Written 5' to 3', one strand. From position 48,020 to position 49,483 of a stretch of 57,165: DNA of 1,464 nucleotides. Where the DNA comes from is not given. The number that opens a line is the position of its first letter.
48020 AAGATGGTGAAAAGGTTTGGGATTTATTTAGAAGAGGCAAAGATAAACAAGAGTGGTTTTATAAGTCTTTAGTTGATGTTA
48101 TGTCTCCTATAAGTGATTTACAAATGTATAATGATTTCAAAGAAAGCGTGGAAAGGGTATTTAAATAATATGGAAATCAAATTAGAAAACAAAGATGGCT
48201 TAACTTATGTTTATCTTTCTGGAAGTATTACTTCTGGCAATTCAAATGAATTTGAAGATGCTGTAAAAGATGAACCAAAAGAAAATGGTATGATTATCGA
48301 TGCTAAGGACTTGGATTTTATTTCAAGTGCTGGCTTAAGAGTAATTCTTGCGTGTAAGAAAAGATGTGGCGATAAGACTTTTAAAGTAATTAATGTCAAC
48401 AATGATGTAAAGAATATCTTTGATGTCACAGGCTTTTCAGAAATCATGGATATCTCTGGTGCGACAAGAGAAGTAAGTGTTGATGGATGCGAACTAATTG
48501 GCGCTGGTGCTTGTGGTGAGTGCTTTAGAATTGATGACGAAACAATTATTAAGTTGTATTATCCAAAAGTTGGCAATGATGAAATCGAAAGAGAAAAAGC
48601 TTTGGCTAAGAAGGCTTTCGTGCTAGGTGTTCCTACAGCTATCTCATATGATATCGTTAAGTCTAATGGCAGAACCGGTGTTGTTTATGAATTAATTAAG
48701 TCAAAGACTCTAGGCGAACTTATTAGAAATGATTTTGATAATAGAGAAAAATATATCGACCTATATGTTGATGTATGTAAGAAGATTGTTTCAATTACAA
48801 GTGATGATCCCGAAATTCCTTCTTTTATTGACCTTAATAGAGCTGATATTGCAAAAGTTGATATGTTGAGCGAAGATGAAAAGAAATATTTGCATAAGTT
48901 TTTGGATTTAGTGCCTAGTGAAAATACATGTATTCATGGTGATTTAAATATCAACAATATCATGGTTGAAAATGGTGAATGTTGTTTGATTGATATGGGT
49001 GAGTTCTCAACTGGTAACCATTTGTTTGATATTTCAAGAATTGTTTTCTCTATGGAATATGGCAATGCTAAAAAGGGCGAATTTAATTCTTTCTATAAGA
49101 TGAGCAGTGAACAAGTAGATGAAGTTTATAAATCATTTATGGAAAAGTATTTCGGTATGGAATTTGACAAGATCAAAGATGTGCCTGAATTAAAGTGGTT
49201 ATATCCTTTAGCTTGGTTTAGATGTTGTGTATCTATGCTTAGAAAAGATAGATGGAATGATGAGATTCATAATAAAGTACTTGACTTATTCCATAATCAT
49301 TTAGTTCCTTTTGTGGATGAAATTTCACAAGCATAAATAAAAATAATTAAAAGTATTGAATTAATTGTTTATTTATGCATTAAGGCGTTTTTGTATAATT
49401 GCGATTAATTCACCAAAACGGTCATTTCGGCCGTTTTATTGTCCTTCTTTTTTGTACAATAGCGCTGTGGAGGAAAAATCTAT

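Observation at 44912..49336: Partner-switching cluster with two STAS proteins, a sensor-PP2C-kinase fusion and an embedded (p)ppGpp-hydrolase-type HD protein, but no sigma factor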

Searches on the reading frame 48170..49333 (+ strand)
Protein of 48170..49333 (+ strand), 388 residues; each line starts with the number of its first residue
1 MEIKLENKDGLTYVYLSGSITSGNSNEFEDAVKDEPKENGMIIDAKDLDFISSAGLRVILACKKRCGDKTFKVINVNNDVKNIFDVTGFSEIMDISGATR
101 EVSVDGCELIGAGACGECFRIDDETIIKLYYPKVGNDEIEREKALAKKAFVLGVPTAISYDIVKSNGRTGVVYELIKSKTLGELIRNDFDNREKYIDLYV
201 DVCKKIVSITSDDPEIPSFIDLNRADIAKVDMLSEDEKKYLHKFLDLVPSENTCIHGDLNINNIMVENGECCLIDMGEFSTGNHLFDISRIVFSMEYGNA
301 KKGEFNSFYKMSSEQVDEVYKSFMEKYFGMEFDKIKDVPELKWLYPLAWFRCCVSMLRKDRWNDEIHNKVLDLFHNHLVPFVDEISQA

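Call 3: search_protein_families(library=pfam, proteins=[window:48170-49333:+], max_evalue=0.01)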
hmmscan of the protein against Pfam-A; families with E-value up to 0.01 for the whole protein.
window:48170-49333:+ (388 aa): 7 families
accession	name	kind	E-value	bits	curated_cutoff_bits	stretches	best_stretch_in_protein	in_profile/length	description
PF01740.26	STAS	-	7e-12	45.5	22.6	1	3-96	2-100/106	STAS domain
PF01636.29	APH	-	4.2e-08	33.7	23.2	1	124-294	22-211/239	Phosphotransferase enzyme family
PF19974.5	TCAD9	-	1.1e-06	28.5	40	1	253-291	298-337/429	Ternary complex associated domain 9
PF13466.11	STAS_2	-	1.5e-06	28.7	29.2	1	16-89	3-79/80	STAS domain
PF01163.29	RIO1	-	0.00019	21.6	22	1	219-277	87-149/187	RIO domain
PF01633.27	Choline_kinase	-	0.00039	20.3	29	1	229-331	140-243/300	Choline/ethanolamine kinase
PF02958.26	EcKL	-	0.0018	18.1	22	1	223-310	189-279/294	Ecdysteroid kinase-like family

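Call 4: search_protein_families(library=ncbifam, proteins=[window:48170-49333:+], max_evalue=0.01)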
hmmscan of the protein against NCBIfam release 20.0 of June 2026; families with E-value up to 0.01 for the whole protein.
window:48170-49333:+ (388 aa): 10 families
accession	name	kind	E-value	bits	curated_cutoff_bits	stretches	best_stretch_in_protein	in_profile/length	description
TIGR02172.1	Fb_sc_TIGR02172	paralog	3.1e-40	138.4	228.2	1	108-327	7-226/226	TIGR02172 family protein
TIGR00377.1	ant_ant_sig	superfamily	1.7e-14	53.6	53.45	1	1-97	3-104/108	anti-sigma factor antagonist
TIGR02886.1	spore_II_AA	equivalog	4.6e-08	33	114.75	1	4-99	2-102/106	anti-sigma F factor antagonist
TIGR03724.2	arch_bud32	equivalog_domain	9.1e-06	25.3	125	1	252-277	104-129/193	KEOPS complex kinase/ATPase Bud32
TIGR01767.2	MTRK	equivalog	0.0002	20.6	275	1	238-327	215-307/401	S-methyl-5-thioribose kinase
NF033112.0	APH_3p_A16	exception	0.00047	19.7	580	0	139-295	55-226/262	aminoglycoside 3'-O-phosphotransferase AphA16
NF011462.0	PRK14879.1-3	equivalog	0.00075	19.3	174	0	252-277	101-126/192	Kae1-associated kinase Bud32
NF033068.1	APH_3p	equivalog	0.0012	18.4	205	1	237-312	158-238/255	APH(3') family aminoglycoside O-phosphotransferase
NF041256.1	GntI_guanitoxin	equivalog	0.002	17.5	357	1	202-315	131-237/282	guanitoxin biosynthesis pre-guanitoxin N-oxide kinase GntI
NF041310.1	Prot_Kin_Rio1_Halo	equivalog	0.0086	15.5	480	0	252-284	211-243/273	serine/threonine-protein kinase Rio1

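Call 23: find_homologous_proteins(query=window:48170-49333:+, max_evalue=0.00001)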
Query window:48170-49333:+ (388 aa): 2816 proteins with E <= 0.00001 among 4954 candidates; the best 120 are listed.
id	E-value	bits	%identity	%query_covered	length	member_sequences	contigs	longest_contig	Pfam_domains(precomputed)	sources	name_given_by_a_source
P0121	1.8e-251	852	96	100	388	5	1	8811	PF01740.27,PF19974.6,PF01636.30,PF13466.13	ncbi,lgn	-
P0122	5.1e-224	761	86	100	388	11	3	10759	PF01740.27,PF19974.6,PF01636.30,PF13466.13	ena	-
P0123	1.1e-222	757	84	100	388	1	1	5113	PF01740.27,PF19974.6,PF01636.30,PF13466.13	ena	-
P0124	2.4e-222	756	84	100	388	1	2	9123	PF01740.27,PF19974.6,PF01636.30,PF13466.13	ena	-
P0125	9.3e-221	751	84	100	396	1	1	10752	PF01740.27,PF19974.6,PF01636.30,PF13466.13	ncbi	-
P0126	5.6e-220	748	83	100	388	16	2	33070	PF01740.27,PF19974.6,PF01636.30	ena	-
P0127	7.0e-220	748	84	100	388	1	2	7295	PF01740.27,PF19974.6,PF01636.30,PF13466.13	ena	-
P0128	1.3e-218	744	83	100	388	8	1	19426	PF01740.27,PF19974.6,PF01636.30,PF13466.13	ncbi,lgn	-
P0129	3.6e-210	716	80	99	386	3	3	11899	PF01740.27,PF01636.30,PF13466.13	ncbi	-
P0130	5.2e-206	702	80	98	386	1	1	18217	PF01740.27,PF19974.6,PF01636.30,PF13466.13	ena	-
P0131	3.8e-205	699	80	98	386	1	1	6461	PF01740.27,PF19974.6,PF01636.30,PF13466.13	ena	-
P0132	7.3e-205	698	80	98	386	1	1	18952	PF01740.27,PF19974.6,PF01636.30,PF13466.13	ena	-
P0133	3.1e-204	696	79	98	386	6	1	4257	PF01740.27,PF19974.6,PF01636.30,PF13466.13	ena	-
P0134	1.0e-203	695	79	98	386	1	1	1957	PF01740.27,PF19974.6,PF01636.30,PF13466.13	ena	-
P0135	1.1e-203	694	80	98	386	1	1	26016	PF01740.27,PF19974.6,PF01636.30,PF13466.13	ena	-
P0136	3.2e-203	693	79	98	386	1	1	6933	PF01740.27,PF19974.6,PF01636.30,PF13466.13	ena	-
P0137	3.9e-203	693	79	98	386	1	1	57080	PF01740.27,PF19974.6,PF01636.30,PF13466.13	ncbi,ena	-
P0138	5.7e-203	692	79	98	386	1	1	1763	PF01740.27,PF19974.6,PF01636.30,PF13466.13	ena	-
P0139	1.4e-202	691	79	98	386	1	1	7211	PF01740.27,PF19974.6,PF01636.30,PF13466.13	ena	-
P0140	8.9e-202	688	78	99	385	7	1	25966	PF01740.27,PF19974.6,PF01163.29,PF01636.30,PF13466.13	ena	-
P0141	1.8e-176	605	68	99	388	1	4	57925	PF01740.27,PF19974.6,PF02958.27,PF01636.30,PF13466.13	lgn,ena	-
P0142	6.6e-174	596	67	100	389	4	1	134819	PF01740.27,PF01636.30,PF13466.13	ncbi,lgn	-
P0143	1.4e-173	595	67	100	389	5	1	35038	PF01740.27,PF01636.30,PF13466.13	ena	-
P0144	4.2e-171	587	66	100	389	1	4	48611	PF01740.27,PF01636.30,PF13466.13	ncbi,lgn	-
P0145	3.0e-170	584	65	100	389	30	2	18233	PF01740.27,PF01636.30,PF13466.13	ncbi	-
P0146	5.1e-168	577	66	99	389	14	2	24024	PF01740.27,PF19974.6,PF01636.30,PF13466.13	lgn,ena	-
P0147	5.9e-168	577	66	100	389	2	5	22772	PF01740.27,PF01636.30,PF13466.13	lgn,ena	-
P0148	3.1e-167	574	66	100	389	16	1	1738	PF01740.27,PF01636.30,PF13466.13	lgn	-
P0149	6.1e-167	573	66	99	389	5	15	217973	PF01740.27,PF01636.30,PF13466.13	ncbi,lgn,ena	-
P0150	3.0e-164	565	64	99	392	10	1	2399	PF01740.27,PF01636.30,PF13466.13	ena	-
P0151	1.5e-160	552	62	99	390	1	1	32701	PF01740.27,PF19974.6,PF01636.30,PF13466.13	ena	-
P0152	5.2e-160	551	62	99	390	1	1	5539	PF01740.27,PF19974.6,PF01636.30,PF13466.13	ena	-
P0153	5.2e-160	551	62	99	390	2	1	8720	PF01740.27,PF19974.6,PF01636.30,PF13466.13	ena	-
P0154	5.4e-160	551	62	99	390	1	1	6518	PF01740.27,PF19974.6,PF01636.30,PF13466.13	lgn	-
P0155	5.5e-160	551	62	99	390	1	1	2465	PF01740.27,PF19974.6,PF01636.30,PF13466.13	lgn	-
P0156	5.5e-160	551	62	99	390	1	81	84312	PF01740.27,PF19974.6,PF01636.30,PF13466.13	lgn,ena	-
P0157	5.7e-160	551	62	99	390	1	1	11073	PF01740.27,PF19974.6,PF01636.30,PF13466.13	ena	-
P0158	7.5e-160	550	62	99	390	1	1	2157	PF01740.27,PF19974.6,PF01636.30,PF13466.13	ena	-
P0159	7.7e-160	550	62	99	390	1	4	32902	PF01740.27,PF19974.6,PF01636.30,PF13466.13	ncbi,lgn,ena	-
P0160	7.8e-160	550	62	99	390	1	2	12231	PF01740.27,PF19974.6,PF01636.30,PF13466.13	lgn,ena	-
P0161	8.5e-160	550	63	100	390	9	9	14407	PF01740.27,PF19974.6,PF01636.30,PF13466.13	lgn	-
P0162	1.0e-159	550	62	99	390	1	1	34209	PF01740.27,PF19974.6,PF01636.30,PF13466.13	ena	-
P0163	1.0e-159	550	62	99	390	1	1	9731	PF01740.27,PF19974.6,PF01636.30,PF13466.13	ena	-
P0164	1.0e-159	550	62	99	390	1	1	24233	PF01740.27,PF19974.6,PF01636.30,PF13466.13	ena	-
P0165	1.1e-159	550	62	99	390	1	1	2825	PF01740.27,PF19974.6,PF01636.30,PF13466.13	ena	-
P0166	1.4e-159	549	62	99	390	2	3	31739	PF01740.27,PF19974.6,PF01636.30,PF13466.13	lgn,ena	-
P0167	1.4e-159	549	62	99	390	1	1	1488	PF01740.27,PF19974.6,PF01636.30,PF13466.13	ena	-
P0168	1.4e-159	549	62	99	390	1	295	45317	PF01740.27,PF19974.6,PF01636.30,PF13466.13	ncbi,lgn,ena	-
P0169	1.4e-159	549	62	99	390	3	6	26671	PF01740.27,PF19974.6,PF01636.30,PF13466.13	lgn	-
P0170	1.4e-159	549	62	99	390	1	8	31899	PF01740.27,PF19974.6,PF01636.30,PF13466.13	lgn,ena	-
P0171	1.4e-159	549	62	99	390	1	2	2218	PF01740.27,PF19974.6,PF01636.30,PF13466.13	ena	-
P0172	1.4e-159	549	62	99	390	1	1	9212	PF01740.27,PF19974.6,PF01636.30,PF13466.13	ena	-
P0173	1.4e-159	549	62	99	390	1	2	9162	PF01740.27,PF19974.6,PF01636.30,PF13466.13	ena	-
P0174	1.6e-159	549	62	99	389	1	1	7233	PF01740.27,PF19974.6,PF01636.30,PF13466.13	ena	-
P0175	1.6e-159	549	62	99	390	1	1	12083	PF01740.27,PF19974.6,PF01636.30,PF13466.13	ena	-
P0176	1.9e-159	549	62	99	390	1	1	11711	PF01740.27,PF19974.6,PF01636.30,PF13466.13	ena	-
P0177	1.9e-159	549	62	99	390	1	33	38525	PF01740.27,PF19974.6,PF01636.30,PF13466.13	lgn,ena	-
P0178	2.0e-159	549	62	99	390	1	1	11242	PF01740.27,PF19974.6,PF01636.30,PF13466.13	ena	-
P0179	2.3e-159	549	62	100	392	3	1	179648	PF01740.27,PF01636.30,PF13466.13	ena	-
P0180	2.6e-159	548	62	99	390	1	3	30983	PF01740.27,PF19974.6,PF01636.30,PF13466.13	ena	-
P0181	2.6e-159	548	62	99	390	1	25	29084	PF01740.27,PF19974.6,PF01636.30,PF13466.13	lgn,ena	-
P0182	2.8e-159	548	62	99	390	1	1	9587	PF01740.27,PF19974.6,PF01636.30,PF13466.13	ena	-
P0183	3.6e-159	548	62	99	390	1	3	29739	PF01740.27,PF19974.6,PF01636.30,PF13466.13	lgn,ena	-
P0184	3.6e-159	548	62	99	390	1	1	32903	PF01740.27,PF19974.6,PF01636.30,PF13466.13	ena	-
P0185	3.7e-159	548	62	99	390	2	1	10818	PF01740.27,PF19974.6,PF01636.30,PF13466.13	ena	-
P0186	3.7e-159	548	62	99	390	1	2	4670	PF01740.27,PF19974.6,PF01636.30,PF13466.13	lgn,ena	-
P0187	3.8e-159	548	62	99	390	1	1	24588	PF01740.27,PF19974.6,PF01636.30,PF13466.13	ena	-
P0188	3.8e-159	548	62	99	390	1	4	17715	PF01740.27,PF19974.6,PF01636.30,PF13466.13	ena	-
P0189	3.9e-159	548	62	99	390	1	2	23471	PF01740.27,PF19974.6,PF01636.30,PF13466.13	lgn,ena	-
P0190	5.0e-159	547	62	99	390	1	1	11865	PF01740.27,PF19974.6,PF01636.30,PF13466.13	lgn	-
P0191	5.0e-159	547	62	99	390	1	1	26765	PF01740.27,PF19974.6,PF01636.30,PF13466.13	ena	-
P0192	5.1e-159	547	62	99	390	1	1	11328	PF01740.27,PF19974.6,PF01636.30,PF13466.13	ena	-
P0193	5.1e-159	547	62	99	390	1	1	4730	PF01740.27,PF19974.6,PF01636.30,PF13466.13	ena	-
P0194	5.2e-159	547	62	99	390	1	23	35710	PF01740.27,PF19974.6,PF01636.30,PF13466.13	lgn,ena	-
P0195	5.2e-159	547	62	99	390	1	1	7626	PF01740.27,PF19974.6,PF01636.30,PF13466.13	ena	-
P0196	5.3e-159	547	62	99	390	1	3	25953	PF01740.27,PF19974.6,PF01636.30,PF13466.13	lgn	-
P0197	5.7e-159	547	61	99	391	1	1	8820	PF01740.27,PF19974.6,PF01636.30,PF13466.13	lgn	-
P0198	6.7e-159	547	62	99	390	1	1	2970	PF01740.27,PF19974.6,PF01636.30,PF13466.13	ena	-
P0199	6.8e-159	547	62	99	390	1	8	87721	PF01740.27,PF19974.6,PF01636.30,PF13466.13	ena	-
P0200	6.9e-159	547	62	99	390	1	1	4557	PF01740.27,PF19974.6,PF01636.30,PF13466.13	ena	-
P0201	7.0e-159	547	62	99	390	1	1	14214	PF01740.27,PF19974.6,PF01636.30,PF13466.13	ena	-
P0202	7.1e-159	547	62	99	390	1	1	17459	PF01740.27,PF19974.6,PF01636.30,PF13466.13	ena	-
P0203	7.1e-159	547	62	99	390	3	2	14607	PF01740.27,PF19974.6,PF01636.30,PF13466.13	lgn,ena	-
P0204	7.2e-159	547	62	99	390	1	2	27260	PF01740.27,PF19974.6,PF01636.30,PF13466.13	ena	-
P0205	7.3e-159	547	62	99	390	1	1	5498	PF01740.27,PF19974.6,PF01636.30,PF13466.13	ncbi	-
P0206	7.5e-159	547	62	99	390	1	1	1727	PF01740.27,PF19974.6,PF01636.30,PF13466.13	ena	-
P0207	9.1e-159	547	65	100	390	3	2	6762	PF01740.27,PF19974.6,PF01636.30,PF13466.13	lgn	-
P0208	9.4e-159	547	62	99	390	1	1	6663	PF01740.27,PF19974.6,PF01636.30,PF13466.13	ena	-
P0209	9.6e-159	547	62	99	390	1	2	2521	PF01740.27,PF19974.6,PF01636.30,PF13466.13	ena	-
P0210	9.6e-159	547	62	99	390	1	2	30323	PF01740.27,PF19974.6,PF01636.30,PF13466.13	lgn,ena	-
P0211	9.7e-159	547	62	99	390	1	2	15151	PF01740.27,PF19974.6,PF01636.30,PF13466.13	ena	-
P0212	9.7e-159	546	62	99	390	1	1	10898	PF01740.27,PF19974.6,PF01636.30,PF13466.13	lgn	-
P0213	1.1e-158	546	62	99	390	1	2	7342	PF01740.27,PF19974.6,PF01636.30,PF13466.13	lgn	-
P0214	1.2e-158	546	62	99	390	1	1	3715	PF01740.27,PF19974.6,PF01636.30,PF13466.13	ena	-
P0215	1.3e-158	546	62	99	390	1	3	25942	PF01740.27,PF19974.6,PF01636.30,PF13466.13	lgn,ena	-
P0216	1.3e-158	546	62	99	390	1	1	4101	PF01740.27,PF19974.6,PF01636.30,PF13466.13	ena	-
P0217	1.3e-158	546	62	99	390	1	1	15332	PF01740.27,PF19974.6,PF01636.30,PF13466.13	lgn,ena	-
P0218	1.3e-158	546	62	99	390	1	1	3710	PF01740.27,PF19974.6,PF01636.30,PF13466.13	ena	-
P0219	1.3e-158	546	62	99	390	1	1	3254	PF01740.27,PF01636.30,PF13466.13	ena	-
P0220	1.4e-158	546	62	99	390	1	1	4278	PF01740.27,PF19974.6,PF01636.30,PF13466.13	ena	-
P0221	1.8e-158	546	62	99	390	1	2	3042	PF01740.27,PF19974.6,PF01636.30,PF13466.13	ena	-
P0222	1.8e-158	546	63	99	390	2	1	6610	PF01740.27,PF01636.30,PF13466.13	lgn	-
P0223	1.8e-158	546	62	99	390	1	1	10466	PF01740.27,PF19974.6,PF01636.30,PF13466.13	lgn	-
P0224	1.8e-158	546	62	99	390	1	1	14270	PF01740.27,PF19974.6,PF01636.30,PF13466.13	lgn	-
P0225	1.8e-158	546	62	99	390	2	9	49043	PF01740.27,PF19974.6,PF01636.30,PF13466.13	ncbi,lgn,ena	-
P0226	1.8e-158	546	62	99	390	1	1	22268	PF01740.27,PF19974.6,PF01636.30,PF13466.13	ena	-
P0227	1.8e-158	546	62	99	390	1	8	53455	PF01740.27,PF19974.6,PF01636.30,PF13466.13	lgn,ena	-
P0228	2.1e-158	545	62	99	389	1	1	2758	PF01740.27,PF19974.6,PF01636.30,PF13466.13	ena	-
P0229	2.1e-158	545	62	99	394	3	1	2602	PF01740.27,PF19974.6,PF01636.30,PF13466.13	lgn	-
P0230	2.4e-158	545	62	99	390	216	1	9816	PF01740.27,PF19974.6,PF01636.30,PF13466.13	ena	-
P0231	3.3e-158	545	62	99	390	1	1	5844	PF01740.27,PF19974.6,PF01636.30,PF13466.13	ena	-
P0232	3.4e-158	545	63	99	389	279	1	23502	PF01740.27,PF19974.6,PF01636.30,PF13466.13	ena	-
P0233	3.4e-158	545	62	99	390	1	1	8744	PF01740.27,PF19974.6,PF01636.30,PF13466.13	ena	-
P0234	3.4e-158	545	62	99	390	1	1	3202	PF01740.27,PF19974.6,PF01636.30,PF13466.13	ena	-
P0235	3.4e-158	545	62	99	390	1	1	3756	PF01740.27,PF19974.6,PF01636.30,PF13466.13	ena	-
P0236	3.5e-158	545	62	99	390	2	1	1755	PF01740.27,PF19974.6,PF01636.30,PF13466.13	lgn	-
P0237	3.5e-158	545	62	99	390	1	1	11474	PF01740.27,PF19974.6,PF01636.30,PF13466.13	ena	-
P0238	3.5e-158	545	62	99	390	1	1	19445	PF01740.27,PF19974.6,PF01636.30,PF13466.13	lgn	-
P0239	4.7e-158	544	62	99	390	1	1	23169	PF01740.27,PF19974.6,PF01636.30,PF13466.13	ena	-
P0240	5.6e-158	544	61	100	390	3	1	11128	PF01740.27,PF01636.30,PF13466.13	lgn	-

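Call 24: search_solved_structures(query=window:48170-49333:+, max_evalue=1, show_alignments=2)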
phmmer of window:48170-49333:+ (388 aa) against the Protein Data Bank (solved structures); distinct sequences matched with E-value up to 1: 9.
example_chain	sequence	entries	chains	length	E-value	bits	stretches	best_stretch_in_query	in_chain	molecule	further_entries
4hyl_A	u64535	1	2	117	1.2e-05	27.7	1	4-93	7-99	Stage II sporulation protein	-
1th8_B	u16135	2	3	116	0.003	19.8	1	3-96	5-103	Anti-sigma F factor antagonist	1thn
1tid_B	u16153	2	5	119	0.0085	18.3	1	3-96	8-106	Anti-sigma F factor antagonist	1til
6m36_B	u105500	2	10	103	0.016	17.4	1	41-97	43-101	Anti-sigma-B factor antagonist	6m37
4qtp_A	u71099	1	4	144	0.017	17.3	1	5-88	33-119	Anti-sigma factor antagonist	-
1auz_A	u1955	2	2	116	0.04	16.1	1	10-95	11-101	SPOIIAA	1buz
8ih8_A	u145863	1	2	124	0.27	13.4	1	7-73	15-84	Anti-sigma-F factor antagonist RsfB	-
3w0m_A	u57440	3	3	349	0.33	13.1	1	248-294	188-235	Hygromycin-B 4-O-kinase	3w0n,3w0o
8bw9_D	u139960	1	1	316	0.91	11.6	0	254-285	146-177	KSR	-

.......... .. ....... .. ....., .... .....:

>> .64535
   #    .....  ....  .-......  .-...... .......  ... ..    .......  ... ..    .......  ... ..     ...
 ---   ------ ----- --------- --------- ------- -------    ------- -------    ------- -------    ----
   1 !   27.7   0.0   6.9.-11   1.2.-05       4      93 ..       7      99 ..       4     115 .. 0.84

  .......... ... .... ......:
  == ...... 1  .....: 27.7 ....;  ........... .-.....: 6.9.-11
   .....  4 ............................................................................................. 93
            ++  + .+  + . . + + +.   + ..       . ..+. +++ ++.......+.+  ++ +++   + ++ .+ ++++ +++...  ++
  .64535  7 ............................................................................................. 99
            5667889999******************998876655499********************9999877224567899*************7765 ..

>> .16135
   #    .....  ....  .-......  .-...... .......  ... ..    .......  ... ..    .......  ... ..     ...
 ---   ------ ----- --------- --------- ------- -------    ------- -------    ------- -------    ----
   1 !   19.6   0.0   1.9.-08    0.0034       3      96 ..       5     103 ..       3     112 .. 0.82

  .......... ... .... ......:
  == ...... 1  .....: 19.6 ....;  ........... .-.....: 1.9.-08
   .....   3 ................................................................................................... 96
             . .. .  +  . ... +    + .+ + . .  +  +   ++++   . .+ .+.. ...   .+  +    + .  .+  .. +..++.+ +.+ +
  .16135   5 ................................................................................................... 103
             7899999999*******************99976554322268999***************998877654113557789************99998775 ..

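Call 38: predict_structure(alignment_id=A3)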
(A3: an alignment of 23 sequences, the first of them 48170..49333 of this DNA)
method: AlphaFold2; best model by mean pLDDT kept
length: 388 residues; sequences in the alignment: 23
mean_pLDDT: 89.9   pTM: 0.73
mean pLDDT of the five models: 89.9, 89.5, 88.8, 86.9, 86.5
residues with pLDDT >= 90: 225; 70-90: 160; 50-70: 3; < 50: 0
segments of 3 or more residues with pLDDT < 50: none
pLDDT, mean of each block of 10 residues (from residue 1): 90 93 92 88 90 87 89 85 76 74 86 81 88 83 87 86 84 87 95 97 95 92 91 96 95 90 90 87 94 93 92 97 97 93 96 91 90 98 92
secondary structure, 60 per line:
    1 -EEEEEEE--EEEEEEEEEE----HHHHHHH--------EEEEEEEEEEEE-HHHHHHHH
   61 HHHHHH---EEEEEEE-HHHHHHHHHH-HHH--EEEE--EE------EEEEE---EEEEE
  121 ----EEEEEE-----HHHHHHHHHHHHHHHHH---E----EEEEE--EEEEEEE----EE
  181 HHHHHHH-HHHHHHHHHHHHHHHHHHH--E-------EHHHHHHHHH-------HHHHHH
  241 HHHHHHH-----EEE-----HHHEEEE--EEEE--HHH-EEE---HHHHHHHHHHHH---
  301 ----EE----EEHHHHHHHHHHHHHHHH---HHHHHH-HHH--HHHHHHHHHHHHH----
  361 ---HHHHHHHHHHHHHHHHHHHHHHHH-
elements in order: E2-8 E11-20 H25-31 E40-51 H53-66 E70-76 H78-87 E94-97 E108-112 E116-120 E125-130 H136-152 E161-165 E168-174 H181-187 H189-207 H219-227 H235-247 E253-255 E264-267 E270-273 E280-282 H286-297 H313-328 H332-337 H344-356 H364-387
